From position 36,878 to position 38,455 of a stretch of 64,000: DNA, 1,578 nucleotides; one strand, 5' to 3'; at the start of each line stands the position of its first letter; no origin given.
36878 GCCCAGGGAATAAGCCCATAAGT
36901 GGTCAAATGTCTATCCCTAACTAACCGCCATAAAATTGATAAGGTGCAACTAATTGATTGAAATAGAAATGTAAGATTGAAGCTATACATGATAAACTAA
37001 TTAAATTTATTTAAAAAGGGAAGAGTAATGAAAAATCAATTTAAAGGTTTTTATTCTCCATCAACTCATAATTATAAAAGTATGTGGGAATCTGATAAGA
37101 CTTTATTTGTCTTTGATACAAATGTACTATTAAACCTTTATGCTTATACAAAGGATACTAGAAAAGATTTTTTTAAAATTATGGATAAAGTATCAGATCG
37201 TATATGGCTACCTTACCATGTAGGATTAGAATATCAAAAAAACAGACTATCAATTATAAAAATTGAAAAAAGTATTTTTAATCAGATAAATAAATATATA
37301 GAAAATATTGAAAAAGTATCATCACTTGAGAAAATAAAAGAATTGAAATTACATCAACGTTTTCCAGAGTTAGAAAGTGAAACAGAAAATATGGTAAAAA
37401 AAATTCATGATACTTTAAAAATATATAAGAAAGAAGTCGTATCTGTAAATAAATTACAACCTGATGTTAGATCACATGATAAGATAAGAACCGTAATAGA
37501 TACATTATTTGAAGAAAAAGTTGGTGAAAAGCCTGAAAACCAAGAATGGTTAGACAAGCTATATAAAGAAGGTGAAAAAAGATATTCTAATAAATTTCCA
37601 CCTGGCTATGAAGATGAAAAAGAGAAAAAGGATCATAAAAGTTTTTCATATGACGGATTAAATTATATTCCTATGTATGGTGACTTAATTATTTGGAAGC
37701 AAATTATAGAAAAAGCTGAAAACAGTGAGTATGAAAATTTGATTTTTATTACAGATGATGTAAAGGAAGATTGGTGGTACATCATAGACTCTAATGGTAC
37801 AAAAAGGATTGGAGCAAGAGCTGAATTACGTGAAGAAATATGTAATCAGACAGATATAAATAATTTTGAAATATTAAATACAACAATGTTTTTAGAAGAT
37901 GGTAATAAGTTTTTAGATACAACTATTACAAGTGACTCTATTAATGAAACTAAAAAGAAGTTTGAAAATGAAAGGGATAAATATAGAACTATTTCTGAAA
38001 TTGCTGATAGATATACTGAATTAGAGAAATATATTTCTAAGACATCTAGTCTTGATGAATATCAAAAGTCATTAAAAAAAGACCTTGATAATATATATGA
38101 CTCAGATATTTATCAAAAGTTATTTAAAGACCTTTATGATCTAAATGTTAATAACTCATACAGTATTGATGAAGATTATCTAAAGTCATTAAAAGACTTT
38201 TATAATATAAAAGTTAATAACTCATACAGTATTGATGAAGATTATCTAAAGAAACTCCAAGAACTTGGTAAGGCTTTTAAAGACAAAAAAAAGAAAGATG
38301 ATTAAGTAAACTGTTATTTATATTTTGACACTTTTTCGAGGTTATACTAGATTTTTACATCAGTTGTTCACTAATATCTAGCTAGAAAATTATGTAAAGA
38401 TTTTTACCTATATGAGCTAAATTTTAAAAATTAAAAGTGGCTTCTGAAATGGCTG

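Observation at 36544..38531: Integrase-less 2-kb AT-rich islet at tRNA-Ser(GCU), bounded by a duplicated tRNA 3' end, with one PIN-like nuclease as cargo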

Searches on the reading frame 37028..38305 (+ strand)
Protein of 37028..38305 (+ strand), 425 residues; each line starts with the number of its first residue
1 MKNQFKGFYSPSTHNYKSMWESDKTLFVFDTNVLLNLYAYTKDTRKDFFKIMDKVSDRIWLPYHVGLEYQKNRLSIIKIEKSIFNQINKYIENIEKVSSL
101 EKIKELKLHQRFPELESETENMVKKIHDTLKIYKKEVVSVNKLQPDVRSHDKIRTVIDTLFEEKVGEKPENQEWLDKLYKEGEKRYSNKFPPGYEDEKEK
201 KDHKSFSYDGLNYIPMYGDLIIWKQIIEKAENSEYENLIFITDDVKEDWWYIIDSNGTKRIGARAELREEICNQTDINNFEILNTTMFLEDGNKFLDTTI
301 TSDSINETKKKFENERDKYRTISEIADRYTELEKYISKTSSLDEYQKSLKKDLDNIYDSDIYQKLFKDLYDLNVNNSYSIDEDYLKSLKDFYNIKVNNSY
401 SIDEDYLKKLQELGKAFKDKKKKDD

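Call 7: search_protein_families(library=pfam, proteins=[window:37028-38305:+], max_evalue=1)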
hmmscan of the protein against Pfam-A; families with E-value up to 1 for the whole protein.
window:37028-38305:+ (425 aa): 1 family
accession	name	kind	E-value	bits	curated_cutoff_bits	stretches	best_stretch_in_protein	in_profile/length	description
PF18476.7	PIN_8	-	9.6e-64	215.9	26.1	1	26-258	1-221/227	PIN like domain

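Call 8: search_protein_families(library=padloc, proteins=[window:37028-38305:+], max_evalue=1)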
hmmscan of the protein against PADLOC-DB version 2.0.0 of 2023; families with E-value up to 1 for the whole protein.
window:37028-38305:+ (425 aa): 0 families

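Call 9: search_protein_families(library=ncbifam, proteins=[window:37028-38305:+], max_evalue=1)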
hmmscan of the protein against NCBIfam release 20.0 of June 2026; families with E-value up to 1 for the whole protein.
window:37028-38305:+ (425 aa): 1 family
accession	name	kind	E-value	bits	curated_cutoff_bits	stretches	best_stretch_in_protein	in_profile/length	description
NF011990.0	PRK15446.2-6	subfamily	0.16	10.6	233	1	85-183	117-212/390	alpha-D-ribose 1-methylphosphonate 5-triphosphate diphosphatase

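Call 11: find_homologous_proteins(query=window:37028-38305:+)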
Query window:37028-38305:+ (425 aa): 1246 proteins with E <= 0.001 among 8000 candidates; the best 120 are listed.
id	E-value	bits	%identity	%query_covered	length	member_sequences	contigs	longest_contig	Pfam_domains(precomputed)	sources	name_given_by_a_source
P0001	8.9e-274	926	100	100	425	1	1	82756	PF18476.8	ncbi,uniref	ncbi:MAG TPA: PIN-like domain-containing protein [Sulfurovum sp.]|uniref:PIN-like domain-containing 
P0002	1.2e-118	415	60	75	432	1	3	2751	PF18476.8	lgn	-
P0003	8.9e-118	412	58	80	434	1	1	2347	PF18476.8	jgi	jgi:hypothetical protein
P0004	3.7e-115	403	55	84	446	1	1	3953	PF18476.8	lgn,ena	-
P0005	1.1e-114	402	54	80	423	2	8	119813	PF18476.8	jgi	-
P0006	1.6e-114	401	49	98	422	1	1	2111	PF18476.8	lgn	-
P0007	6.2e-114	399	58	75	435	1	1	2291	PF18476.8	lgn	-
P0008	1.0e-112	395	57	75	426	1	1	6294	PF18476.8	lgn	-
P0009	1.1e-111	392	57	74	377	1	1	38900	PF18476.8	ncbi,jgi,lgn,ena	-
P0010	1.2e-111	392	54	81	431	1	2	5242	PF18476.8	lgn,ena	-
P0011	1.9e-111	391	55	78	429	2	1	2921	PF18476.8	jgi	-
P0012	2.1e-110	388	57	78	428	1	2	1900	PF18476.8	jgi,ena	-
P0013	2.1e-110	388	57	75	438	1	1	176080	PF18476.8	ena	-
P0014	4.6e-110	387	58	75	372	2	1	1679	PF18476.8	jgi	-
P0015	4.9e-110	386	59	74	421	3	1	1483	PF18476.8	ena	-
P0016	7.4e-110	386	61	72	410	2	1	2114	PF18476.8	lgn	-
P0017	1.2e-109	385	53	80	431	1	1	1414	PF18476.8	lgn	-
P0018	1.5e-109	385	56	75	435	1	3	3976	PF18476.8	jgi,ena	jgi:hypothetical protein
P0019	3.0e-108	381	50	91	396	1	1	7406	PF18476.8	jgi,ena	-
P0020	5.4e-108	380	58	74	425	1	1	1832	PF18476.8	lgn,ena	-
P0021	1.2e-107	379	53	79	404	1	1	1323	PF18476.8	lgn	-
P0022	1.4e-107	378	56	75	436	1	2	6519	PF18476.8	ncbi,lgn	-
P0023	3.2e-107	377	49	93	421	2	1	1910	PF18476.8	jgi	-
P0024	5.7e-107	376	58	74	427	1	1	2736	PF18476.8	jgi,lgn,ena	-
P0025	8.0e-107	376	55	74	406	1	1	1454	PF18476.8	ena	-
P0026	9.4e-107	376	52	82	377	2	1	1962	PF18476.8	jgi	-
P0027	1.5e-106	375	52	87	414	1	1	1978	PF18476.8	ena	-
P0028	9.9e-106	372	51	86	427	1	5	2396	PF18476.8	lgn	-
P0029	2.7e-105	371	52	87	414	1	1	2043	PF18476.8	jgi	-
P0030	4.7e-105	370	49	91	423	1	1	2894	PF18476.8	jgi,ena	-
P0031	6.5e-104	366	56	74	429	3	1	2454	PF18476.8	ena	-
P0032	9.4e-101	356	55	74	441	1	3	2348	PF18476.8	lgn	-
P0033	1.9e-100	355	56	75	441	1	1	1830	PF18476.8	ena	-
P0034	5.1e-100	353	52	79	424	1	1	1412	PF18476.8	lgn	-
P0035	5.3e-100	353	54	75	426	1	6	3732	PF18476.8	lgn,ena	-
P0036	6.3e-100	353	47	90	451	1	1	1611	PF18476.8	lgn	-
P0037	3.3e-99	351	52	82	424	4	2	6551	PF18476.8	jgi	jgi:hypothetical protein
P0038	2.8e-98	348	53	73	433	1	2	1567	PF18476.8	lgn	-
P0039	3.3e-97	344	45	92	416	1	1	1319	PF18476.8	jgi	-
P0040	3.7e-97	344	53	76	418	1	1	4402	PF18476.8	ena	-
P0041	3.7e-97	344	49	73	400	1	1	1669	PF18476.8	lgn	-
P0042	4.4e-97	344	52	74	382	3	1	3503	PF18476.8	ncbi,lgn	ncbi:MAG: PIN-like domain-containing protein [Sedimenticola sp.]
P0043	5.9e-97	343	56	73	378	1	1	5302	PF18476.8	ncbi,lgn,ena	-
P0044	6.1e-97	343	45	92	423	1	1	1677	PF18476.8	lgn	-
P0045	1.1e-96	342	52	73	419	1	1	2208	PF18476.8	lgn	-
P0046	3.6e-96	341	50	73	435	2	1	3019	PF18476.8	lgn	-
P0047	6.0e-96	340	55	74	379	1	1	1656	PF18476.8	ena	-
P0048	6.7e-96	340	48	82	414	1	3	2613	PF18476.8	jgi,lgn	jgi:hypothetical protein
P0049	8.6e-96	340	51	72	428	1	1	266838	PF18476.8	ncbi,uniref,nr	ncbi:hypothetical protein AUR67_20015 [Pseudoalteromonas sp. XI10]|uniref:PIN-like domain-containing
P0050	1.3e-95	339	51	73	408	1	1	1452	PF18476.8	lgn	-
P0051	1.6e-95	339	54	74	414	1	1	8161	PF18476.8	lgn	-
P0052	2.5e-95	338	50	72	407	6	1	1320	PF18476.8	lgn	-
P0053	2.6e-95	338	49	88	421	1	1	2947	PF18476.8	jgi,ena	-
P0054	3.1e-95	338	46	88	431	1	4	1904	PF18476.8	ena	-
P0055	3.7e-95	337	54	74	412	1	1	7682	PF18476.8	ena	-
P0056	3.7e-95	337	49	76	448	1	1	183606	PF18476.8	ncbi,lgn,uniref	ncbi:MAG: PIN-like domain-containing protein [Pseudohongiella sp.]|uniref:PIN-like domain-containing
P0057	4.2e-95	337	43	99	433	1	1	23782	PF18476.8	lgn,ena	-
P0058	4.5e-95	337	51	73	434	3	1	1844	PF18476.8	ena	-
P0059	6.2e-95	337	46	84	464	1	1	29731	PF18476.8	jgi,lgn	jgi:hypothetical protein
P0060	7.1e-95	336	48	82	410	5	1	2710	PF18476.8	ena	-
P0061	7.6e-95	336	48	82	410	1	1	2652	PF18476.8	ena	-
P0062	8.1e-95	336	47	82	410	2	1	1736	PF18476.8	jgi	-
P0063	8.9e-95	336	48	82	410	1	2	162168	PF18476.8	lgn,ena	-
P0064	9.5e-95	336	45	79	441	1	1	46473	PF18476.8,PF16289.12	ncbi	-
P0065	1.0e-94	336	53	74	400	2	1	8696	PF18476.8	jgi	-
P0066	1.2e-94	336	53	72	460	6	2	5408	PF18476.8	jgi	jgi:uncharacterized membrane protein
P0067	1.6e-94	335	50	72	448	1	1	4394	PF18476.8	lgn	-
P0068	2.7e-94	335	49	78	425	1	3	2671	PF18476.8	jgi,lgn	jgi:predicted nucleic acid-binding protein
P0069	3.1e-94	334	49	73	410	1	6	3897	PF18476.8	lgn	-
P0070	3.6e-94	334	52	72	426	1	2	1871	PF18476.8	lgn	-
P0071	3.7e-94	334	50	82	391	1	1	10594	PF18476.8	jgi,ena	-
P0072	3.8e-94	334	50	78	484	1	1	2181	PF18476.8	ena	-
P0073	3.9e-94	334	49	73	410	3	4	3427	PF18476.8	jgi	jgi:hypothetical protein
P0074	4.0e-94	334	48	73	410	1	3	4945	PF18476.8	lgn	-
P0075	4.1e-94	334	52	76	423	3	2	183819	PF18476.8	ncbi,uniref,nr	ncbi:PIN-like domain-containing protein [Aliarcobacter butzleri]|uniref:PIN-like domain-containing p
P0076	6.7e-94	333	50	73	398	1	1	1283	PF18476.8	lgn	-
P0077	8.1e-94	333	50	72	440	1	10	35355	PF18476.8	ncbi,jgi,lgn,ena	-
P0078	1.1e-93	333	43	100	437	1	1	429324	PF18476.8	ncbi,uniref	ncbi:PIN-like domain-containing protein [Marinimicrobium sp. C2-29]|uniref:PIN-like domain-containin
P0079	1.3e-93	332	51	72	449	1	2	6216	PF18476.8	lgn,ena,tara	tara:strand:+ start:2327 stop:3676 length:1350 start_codon:yes stop_codon:yes gene_type:complete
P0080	1.4e-93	332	43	98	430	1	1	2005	PF18476.8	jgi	jgi:hypothetical protein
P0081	1.9e-93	332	49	73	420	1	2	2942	PF18476.8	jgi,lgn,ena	-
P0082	2.3e-93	332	45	94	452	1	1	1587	PF18476.8,PF22129.2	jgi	-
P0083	3.3e-93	331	51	76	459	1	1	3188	PF18476.8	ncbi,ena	-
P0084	4.2e-93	331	49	72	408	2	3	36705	PF18476.8,PF16289.12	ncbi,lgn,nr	ncbi:TPA: DUF4935 domain-containing protein [Vibrio parahaemolyticus]|nr:DUF4935 domain-containing p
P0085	4.2e-93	331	45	92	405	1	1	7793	PF18476.8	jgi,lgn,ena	-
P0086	4.3e-93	331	49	73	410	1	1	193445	PF18476.8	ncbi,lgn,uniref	ncbi:PIN-like domain-containing protein [Vibrio alginolyticus]|uniref:PIN-like domain-containing pro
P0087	4.6e-93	331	52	73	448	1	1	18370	PF18476.8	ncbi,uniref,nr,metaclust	ncbi:PIN-like domain-containing protein [Pseudoalteromonas piscicida]|uniref:PIN-like domain-contain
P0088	5.1e-93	330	46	86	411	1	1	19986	PF18476.8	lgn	-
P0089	5.5e-93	330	49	73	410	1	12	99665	PF18476.8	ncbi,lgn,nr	ncbi:TPA: DUF4935 domain-containing protein [Vibrio parahaemolyticus]|nr:DUF4935 domain-containing p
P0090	6.0e-93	330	44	97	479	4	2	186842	PF17227.8,PF18476.8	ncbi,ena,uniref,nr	ncbi:PIN-like domain-containing protein [Shewanella sp. 10N.7]|uniref:PIN-like domain-containing pro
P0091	7.6e-93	330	44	90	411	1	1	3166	PF18476.8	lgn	-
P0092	7.9e-93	330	51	73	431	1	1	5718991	PF18476.8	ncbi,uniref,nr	ncbi:PIN-like domain-containing protein [Labilibaculum antarcticum]|uniref:PIN like domain-containin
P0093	1.1e-92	329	49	73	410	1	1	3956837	PF18476.8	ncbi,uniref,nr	ncbi:PIN-like domain-containing protein [Gilvimarinus sp. DA14]|uniref:PIN-like domain-containing pr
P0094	1.3e-92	329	50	73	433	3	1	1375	PF18476.8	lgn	-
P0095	1.8e-92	329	56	67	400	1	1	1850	PF18476.8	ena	-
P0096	2.1e-92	328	48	73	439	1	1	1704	PF18476.8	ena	-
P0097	2.1e-92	328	47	81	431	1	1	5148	PF18476.8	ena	-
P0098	2.2e-92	328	51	80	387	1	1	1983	PF18476.8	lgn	-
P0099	2.8e-92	328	47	81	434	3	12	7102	PF18476.8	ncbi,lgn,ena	-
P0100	3.0e-92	328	50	72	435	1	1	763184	PF18476.8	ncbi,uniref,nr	ncbi:hypothetical protein I6M33_14680 [Shewanella algae]|uniref:PIN-like domain-containing protein n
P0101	3.1e-92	328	49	72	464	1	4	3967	PF18476.8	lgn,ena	-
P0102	4.0e-92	327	45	88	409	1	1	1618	PF18476.8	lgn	-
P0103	4.3e-92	327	50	72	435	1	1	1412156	PF18476.8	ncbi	ncbi:PIN-like domain-containing protein [Shewanella algae]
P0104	4.6e-92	327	48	80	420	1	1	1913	PF18476.8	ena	-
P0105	5.7e-92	327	48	73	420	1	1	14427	PF18476.8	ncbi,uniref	ncbi:MAG: PIN-like domain-containing protein [Alcanivorax sp.]|uniref:PIN-like domain-containing pro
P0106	6.7e-92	327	47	88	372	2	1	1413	PF18476.8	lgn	-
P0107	7.1e-92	327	52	72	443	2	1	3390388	PF18476.8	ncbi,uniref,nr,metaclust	ncbi:hypothetical protein PTRA_a2117 [Pseudoalteromonas translucida KMM 520]|uniref:PIN like domain-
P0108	8.0e-92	326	48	81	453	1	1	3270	PF18476.8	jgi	jgi:hypothetical protein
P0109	1.0e-91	326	54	74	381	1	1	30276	PF18476.8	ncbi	-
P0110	1.4e-91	326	43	97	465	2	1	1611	PF18476.8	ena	-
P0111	1.4e-91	326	48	72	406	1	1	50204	PF18476.8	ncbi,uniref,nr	ncbi:PIN-like domain-containing protein [uncultured Shewanella sp.]|uniref:PIN-like domain-containin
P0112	1.4e-91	326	49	73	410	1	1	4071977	PF18476.8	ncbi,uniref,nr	ncbi:PIN-like domain-containing protein [Gallaecimonas mangrovi]|uniref:PIN-like domain-containing p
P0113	1.4e-91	326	52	72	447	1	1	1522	PF18476.8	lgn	-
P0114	1.5e-91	326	50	72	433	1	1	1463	PF18476.8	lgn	-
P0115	1.6e-91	325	46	82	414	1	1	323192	PF18476.8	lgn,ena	-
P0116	1.9e-91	325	49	72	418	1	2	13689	PF18476.8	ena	-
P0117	3.7e-91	324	47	73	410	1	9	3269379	PF18476.8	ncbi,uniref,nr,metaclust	ncbi:PIN-like domain-containing protein [Pseudoalteromonas ruthenica]|uniref:PIN-like domain-contain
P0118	4.3e-91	324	45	92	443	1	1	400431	PF18476.8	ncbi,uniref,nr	ncbi:PIN-like domain-containing protein [Alkalimonas delamerensis]|uniref:PIN-like domain-containing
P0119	5.0e-91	324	51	72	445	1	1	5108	PF18476.8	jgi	jgi:hypothetical protein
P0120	7.6e-91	323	49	74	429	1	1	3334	PF18476.8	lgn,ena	-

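Call 20: search_solved_structures(query=window:37028-38305:+, max_evalue=10, show_alignments=2)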
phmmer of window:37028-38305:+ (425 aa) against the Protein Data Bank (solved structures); distinct sequences matched with E-value up to 10: 1.
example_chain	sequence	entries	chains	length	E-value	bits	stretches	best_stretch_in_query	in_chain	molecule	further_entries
7ar9_p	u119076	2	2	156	0.21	13.7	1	297-378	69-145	PDSW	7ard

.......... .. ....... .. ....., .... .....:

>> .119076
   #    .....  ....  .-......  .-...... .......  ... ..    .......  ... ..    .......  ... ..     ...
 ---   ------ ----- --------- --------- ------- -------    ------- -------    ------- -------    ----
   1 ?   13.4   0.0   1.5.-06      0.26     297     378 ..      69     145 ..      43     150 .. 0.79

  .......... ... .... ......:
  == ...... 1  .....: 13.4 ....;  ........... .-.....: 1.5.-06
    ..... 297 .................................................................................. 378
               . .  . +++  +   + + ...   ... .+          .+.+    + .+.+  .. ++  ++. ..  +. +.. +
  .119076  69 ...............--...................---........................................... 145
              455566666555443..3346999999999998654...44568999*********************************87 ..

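Call 22: search_protein_families(library=phrogs, proteins=[window:37028-38305:+], max_evalue=0.1)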
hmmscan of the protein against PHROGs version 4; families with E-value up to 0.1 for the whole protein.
window:37028-38305:+ (425 aa): 2 families
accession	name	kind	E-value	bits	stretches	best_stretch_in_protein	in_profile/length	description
phrog_9788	-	unknown function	9.9e-68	230.1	1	1-331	1-302/383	-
phrog_11299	-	unknown function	0.019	16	1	305-369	36-94/152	-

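Call 24: find_encoding_contigs(protein=P0005, flank=8000, max_places=4)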
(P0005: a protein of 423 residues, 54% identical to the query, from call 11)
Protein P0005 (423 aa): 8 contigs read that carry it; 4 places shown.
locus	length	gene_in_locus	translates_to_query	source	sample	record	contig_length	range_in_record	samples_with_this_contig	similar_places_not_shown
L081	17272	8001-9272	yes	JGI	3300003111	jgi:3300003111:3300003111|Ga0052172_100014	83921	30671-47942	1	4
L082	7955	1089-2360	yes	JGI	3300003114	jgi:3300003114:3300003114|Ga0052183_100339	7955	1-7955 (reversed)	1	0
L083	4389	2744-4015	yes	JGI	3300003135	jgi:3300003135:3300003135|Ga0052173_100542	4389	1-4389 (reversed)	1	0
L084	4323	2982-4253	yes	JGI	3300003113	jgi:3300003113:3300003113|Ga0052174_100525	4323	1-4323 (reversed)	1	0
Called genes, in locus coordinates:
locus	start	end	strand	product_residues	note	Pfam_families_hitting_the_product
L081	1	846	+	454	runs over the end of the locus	PF00675:Peptidase_M16, PF05193:Peptidase_M16_C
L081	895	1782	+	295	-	PF00701:DHDPS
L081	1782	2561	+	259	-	PF00106:adh_short, PF08659:KR (faint), PF13561:adh_short_C2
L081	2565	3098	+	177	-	PF01066:CDP-OH_P_transf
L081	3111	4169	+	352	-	PF02163:Peptidase_M50, PF00595:PDZ (weak), PF13180:PDZ_2 (weak), PF17820:PDZ_6 (weak)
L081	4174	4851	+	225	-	PF01168:Ala_racemase_N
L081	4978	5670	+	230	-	PF10670:DUF4198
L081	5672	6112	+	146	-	-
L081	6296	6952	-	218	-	PF00578:AhpC-TSA, PF08534:Redoxin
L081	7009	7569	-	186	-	PF00440:TetR_N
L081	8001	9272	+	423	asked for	PF18476:PIN_8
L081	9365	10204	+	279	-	PF14279:HNH_5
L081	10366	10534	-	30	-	-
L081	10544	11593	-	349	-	PF24827:AstE_AspA_cat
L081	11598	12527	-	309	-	PF18030:Rimk_N, PF02655:ATP-grasp_3, PF08443:RimK, PF14397:ATPgrasp_ST (faint), PF02955:GSH-S_ATP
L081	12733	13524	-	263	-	PF00218:IGPS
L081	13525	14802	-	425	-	PF12895:ANAPC3 (faint), PF13428:TPR_14 (faint), PF14559:TPR_19 (faint), PF13424:TPR_12 (faint), PF23914:TPR_CcmH_CycH (faint)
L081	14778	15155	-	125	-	PF03692:CxxCxxCC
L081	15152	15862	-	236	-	PF05175:MTS, PF13847:Methyltransf_31 (weak)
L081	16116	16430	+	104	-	PF12838:Fer4_7 (faint), PF14697:Fer4_21 (faint), PF13484:Fer4_16 (faint), PF12797:Fer4_2 (faint), PF00037:Fer4 (weak), PF13237:Fer4_10 (weak), PF13187:Fer4_9, PF12837:Fer4_6 (weak), +2 more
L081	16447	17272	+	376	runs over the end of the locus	PF01855:POR_N, PF02780:Transketolase_C (weak), PF17147:PFOR_II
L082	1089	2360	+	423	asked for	PF18476:PIN_8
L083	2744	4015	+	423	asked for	PF18476:PIN_8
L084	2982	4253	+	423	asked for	PF18476:PIN_8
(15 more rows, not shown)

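Call 25: find_encoding_contigs(protein=P0075, flank=8000, max_places=3)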
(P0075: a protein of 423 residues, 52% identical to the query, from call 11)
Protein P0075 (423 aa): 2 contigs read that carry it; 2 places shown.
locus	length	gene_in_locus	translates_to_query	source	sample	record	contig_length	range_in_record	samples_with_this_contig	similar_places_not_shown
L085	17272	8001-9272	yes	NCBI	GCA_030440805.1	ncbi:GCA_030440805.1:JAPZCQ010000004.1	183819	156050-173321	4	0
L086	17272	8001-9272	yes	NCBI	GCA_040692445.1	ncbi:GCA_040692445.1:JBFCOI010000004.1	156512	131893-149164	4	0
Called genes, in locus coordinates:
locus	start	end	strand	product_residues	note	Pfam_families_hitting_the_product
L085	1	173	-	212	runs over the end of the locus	PF12766:Pyridox_oxase_2, PF01243:PNPOx_N, PF10590:PNP_phzG_C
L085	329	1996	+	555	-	PF00989:PAS, PF08448:PAS_4 (weak), PF13426:PAS_9, PF08447:PAS_3, PF00990:GGDEF, PF00563:EAL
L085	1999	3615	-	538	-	-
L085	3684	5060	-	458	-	PF13638:PIN_4, PF02562:PhoH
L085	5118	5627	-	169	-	PF03358:FMN_red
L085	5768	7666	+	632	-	PF08269:dCache_2, PF17200:sCache_2, PF17201:Cache_3-Cache_2, PF17200:sCache_2, PF17201:Cache_3-Cache_2, PF00512:HisKA (weak), PF02518:HATPase_c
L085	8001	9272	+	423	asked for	PF18476:PIN_8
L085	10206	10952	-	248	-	-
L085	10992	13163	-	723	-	-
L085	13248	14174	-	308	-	-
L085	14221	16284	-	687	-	-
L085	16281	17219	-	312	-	-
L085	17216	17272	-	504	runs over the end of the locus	PF00580:UvrD-helicase, PF13245:AAA_19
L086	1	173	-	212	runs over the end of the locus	PF12766:Pyridox_oxase_2, PF01243:PNPOx_N, PF10590:PNP_phzG_C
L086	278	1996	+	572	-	PF00989:PAS, PF08448:PAS_4 (weak), PF13426:PAS_9, PF08447:PAS_3, PF00990:GGDEF, PF00563:EAL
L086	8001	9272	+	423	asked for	PF18476:PIN_8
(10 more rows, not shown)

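Call 27: search_dna_similar(query=window:37028-38305:+, collection=phages, mode=protein, max_rows=15)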
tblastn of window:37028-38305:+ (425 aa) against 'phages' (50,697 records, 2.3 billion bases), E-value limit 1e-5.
Records with a match: 1; places in all: 1; records where one place covers at least 80% of the query: 0.
Best place of each record, by identity: <60% 1.
By first word of the organism name: Clostridium 1.
By host as written in the record: Clostridium perfringens 1.
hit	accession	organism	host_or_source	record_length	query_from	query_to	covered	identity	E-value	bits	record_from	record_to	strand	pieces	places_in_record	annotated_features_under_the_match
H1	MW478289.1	Clostridium phage phiCp-A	Clostridium perfringens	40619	1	296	70%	34.8%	2e-36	147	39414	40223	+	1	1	hypothetical protein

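Call 35: find_related_loci(query=window:37028-38305:+, collection=viral_contigs, flank=8000)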
Query window:37028-38305:+ (425 aa) in viral_contigs; peptide patterns used: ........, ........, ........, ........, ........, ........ (x = any residue, [..] = any of these).
6 stretches matched a pattern; 5 encode a relative of the query (tblastn E <= 1e-3); 5 distinct loci.
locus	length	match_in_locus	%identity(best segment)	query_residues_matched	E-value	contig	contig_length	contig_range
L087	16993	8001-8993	34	1-345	9e-55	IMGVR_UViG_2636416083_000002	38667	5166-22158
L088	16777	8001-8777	40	1-270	2e-53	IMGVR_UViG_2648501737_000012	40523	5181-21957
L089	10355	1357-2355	34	1-343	1e-52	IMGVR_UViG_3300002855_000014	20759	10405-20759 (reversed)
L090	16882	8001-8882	35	1-307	2e-50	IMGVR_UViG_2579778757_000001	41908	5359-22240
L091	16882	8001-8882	35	1-307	5e-50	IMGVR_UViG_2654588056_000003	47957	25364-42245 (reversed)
